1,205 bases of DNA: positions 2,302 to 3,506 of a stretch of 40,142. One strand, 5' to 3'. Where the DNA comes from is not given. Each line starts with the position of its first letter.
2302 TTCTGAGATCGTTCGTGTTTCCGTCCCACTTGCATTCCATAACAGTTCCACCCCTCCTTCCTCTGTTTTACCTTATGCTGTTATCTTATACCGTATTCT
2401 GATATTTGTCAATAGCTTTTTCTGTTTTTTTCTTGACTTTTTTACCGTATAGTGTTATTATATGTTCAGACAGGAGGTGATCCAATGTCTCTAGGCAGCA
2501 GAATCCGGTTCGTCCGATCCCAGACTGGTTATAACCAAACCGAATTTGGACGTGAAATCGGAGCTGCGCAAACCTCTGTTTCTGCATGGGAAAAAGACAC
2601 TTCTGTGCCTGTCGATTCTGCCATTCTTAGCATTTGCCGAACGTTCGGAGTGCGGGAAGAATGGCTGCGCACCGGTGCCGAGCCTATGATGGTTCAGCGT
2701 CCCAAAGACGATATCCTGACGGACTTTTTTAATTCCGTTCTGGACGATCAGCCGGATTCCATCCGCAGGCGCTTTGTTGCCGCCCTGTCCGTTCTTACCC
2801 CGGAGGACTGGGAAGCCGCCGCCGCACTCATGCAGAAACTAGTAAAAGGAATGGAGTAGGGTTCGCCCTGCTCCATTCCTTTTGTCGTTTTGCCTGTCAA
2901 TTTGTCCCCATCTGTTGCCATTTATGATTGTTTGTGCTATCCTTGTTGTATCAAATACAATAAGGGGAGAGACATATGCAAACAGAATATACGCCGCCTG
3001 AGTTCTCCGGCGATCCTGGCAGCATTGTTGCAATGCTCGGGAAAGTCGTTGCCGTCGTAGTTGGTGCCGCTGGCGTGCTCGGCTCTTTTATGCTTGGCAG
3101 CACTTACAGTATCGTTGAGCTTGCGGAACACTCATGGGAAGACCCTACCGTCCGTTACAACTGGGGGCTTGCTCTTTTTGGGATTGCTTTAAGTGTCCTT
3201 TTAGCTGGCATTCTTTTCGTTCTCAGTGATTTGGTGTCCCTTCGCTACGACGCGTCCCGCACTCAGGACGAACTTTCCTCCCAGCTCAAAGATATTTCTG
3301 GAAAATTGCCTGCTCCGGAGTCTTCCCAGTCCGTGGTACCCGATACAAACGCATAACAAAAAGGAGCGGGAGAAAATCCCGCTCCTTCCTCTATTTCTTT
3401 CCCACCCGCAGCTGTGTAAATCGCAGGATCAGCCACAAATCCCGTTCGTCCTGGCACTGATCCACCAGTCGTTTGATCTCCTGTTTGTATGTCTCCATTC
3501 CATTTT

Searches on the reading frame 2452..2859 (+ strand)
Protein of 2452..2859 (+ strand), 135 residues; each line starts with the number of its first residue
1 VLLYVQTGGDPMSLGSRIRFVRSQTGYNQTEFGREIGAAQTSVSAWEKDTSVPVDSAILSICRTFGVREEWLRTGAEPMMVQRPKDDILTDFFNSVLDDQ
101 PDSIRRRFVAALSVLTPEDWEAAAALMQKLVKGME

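Call 12: search_protein_families(library=pfam, proteins=[window:2452-2859:+], max_evalue=0.01)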
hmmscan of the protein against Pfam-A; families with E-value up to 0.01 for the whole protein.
window:2452-2859:+ (135 aa): 4 families
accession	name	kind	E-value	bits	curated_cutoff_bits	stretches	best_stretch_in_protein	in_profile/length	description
PF12844.13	HTH_19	-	8.4e-10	38.9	30.2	1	15-76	1-62/64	Helix-turn-helix domain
PF13560.12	HTH_31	-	5.9e-06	26.9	27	1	14-70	2-59/64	Helix-turn-helix domain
PF01381.28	HTH_3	-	2.8e-05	24.5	23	1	21-72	4-55/55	Helix-turn-helix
PF22495.2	HTH_92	-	0.0017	18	27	1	21-54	3-36/45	RsaL-like HTH domain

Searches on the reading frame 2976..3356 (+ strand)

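Call 12: search_protein_families(library=pfam, proteins=[window:2976-3356:+], max_evalue=0.01)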
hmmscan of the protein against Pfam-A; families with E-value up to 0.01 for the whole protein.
window:2976-3356:+ (126 aa): 1 family
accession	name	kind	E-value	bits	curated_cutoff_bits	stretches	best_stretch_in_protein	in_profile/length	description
PF02322.20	Cyt_bd_oxida_II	-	0.008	16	35.6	1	20-79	150-208/302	Cytochrome bd terminal oxidase subunit II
